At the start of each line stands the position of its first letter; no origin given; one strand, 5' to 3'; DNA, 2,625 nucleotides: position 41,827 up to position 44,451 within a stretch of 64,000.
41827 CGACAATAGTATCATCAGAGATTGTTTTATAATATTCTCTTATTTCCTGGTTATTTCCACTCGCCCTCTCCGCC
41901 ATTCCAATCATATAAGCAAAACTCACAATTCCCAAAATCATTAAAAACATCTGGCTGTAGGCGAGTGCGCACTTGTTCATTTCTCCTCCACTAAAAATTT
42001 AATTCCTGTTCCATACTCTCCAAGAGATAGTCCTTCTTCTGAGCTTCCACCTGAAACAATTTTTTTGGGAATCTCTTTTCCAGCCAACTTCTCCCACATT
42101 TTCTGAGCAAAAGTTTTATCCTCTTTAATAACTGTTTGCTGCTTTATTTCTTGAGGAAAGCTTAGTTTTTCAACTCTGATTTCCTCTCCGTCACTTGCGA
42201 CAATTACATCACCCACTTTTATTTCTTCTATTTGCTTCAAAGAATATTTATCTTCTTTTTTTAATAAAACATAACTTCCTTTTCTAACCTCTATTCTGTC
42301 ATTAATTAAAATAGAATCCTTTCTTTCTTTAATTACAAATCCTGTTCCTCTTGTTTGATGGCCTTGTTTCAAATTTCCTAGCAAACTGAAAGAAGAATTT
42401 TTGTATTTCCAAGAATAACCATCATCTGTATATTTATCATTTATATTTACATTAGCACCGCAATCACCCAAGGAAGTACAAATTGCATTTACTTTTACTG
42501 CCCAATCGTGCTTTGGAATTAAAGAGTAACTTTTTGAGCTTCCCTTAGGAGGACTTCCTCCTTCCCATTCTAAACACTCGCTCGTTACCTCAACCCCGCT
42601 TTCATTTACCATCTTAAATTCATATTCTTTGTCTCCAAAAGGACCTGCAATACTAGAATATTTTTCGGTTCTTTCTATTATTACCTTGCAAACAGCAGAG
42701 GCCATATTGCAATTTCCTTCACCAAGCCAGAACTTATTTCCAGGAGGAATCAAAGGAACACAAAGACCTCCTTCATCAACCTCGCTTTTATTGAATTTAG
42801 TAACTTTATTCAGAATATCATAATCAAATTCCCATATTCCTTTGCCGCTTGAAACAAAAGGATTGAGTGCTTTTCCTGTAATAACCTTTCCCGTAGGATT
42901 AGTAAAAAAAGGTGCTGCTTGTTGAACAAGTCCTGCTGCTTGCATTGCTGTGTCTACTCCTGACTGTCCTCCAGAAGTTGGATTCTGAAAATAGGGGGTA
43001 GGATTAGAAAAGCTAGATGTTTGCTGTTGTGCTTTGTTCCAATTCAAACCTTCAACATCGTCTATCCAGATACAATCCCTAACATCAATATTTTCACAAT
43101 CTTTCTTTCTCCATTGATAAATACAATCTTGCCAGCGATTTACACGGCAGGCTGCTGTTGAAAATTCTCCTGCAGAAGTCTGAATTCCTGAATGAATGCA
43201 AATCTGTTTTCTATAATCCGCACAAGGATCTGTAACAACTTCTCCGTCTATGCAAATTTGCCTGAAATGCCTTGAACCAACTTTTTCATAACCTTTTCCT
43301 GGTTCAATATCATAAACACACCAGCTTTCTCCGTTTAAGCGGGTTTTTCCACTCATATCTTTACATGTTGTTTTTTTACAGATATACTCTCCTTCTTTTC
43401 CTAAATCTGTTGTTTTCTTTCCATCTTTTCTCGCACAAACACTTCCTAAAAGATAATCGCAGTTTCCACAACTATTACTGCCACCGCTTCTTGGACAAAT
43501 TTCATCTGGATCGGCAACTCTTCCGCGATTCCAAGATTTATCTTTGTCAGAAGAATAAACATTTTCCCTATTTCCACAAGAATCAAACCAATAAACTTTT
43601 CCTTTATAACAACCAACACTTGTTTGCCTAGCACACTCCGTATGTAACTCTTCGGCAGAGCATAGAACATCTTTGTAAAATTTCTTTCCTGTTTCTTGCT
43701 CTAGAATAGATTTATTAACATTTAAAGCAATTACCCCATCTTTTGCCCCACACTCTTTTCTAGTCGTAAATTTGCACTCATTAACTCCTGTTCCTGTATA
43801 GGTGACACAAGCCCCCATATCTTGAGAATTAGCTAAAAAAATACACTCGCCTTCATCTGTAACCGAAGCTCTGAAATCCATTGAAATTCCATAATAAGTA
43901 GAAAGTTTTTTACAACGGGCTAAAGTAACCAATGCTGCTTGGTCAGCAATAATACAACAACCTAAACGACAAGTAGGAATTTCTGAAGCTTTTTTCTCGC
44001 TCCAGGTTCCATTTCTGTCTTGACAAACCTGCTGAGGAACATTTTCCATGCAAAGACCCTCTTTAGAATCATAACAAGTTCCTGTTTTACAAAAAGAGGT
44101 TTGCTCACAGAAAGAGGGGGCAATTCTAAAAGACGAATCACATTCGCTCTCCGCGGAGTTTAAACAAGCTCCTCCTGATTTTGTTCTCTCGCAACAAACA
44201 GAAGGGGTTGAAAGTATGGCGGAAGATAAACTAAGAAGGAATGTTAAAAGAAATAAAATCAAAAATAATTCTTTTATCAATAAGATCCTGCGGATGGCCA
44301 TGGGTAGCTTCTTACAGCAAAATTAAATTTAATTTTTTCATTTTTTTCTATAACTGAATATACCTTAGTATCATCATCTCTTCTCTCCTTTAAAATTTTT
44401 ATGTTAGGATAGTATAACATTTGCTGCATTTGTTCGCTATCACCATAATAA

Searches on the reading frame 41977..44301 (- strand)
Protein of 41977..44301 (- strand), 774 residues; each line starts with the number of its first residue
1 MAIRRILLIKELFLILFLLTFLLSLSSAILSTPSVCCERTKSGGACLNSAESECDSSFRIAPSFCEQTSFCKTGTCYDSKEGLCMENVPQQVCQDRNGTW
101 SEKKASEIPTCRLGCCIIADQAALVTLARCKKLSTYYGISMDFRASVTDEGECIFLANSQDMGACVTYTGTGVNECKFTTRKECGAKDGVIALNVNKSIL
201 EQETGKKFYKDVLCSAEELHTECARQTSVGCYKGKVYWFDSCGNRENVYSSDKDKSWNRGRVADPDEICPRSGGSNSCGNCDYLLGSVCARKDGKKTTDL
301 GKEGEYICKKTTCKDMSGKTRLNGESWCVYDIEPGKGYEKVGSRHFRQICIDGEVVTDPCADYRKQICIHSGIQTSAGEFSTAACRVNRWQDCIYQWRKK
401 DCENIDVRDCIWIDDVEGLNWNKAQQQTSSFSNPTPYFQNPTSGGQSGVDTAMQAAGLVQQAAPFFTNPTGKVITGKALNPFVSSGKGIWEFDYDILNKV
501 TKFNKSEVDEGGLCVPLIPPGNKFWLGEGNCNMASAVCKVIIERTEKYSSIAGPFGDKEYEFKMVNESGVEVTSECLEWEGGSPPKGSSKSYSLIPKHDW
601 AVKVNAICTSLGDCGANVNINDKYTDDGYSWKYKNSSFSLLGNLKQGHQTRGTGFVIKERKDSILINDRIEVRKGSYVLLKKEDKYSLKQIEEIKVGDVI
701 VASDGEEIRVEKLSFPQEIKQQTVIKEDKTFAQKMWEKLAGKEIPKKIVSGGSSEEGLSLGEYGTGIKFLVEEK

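Call 4: search_protein_families(library=pfam, proteins=[window:41977-44301:-], max_evalue=1)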
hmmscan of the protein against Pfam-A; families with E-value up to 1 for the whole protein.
window:41977-44301:- (774 aa): 1 family
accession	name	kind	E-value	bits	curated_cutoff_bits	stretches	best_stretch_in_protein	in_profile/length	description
PF19217.5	CoV_NSP4_N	-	0.03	13.9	25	1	67-91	192-216/353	Coronavirus replicase NSP4, N-terminal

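Call 15: search_protein_families(library=ncbifam, proteins=[window:41977-44301:-], max_evalue=1)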
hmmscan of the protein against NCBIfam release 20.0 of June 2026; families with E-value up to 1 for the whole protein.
window:41977-44301:- (774 aa): 0 families
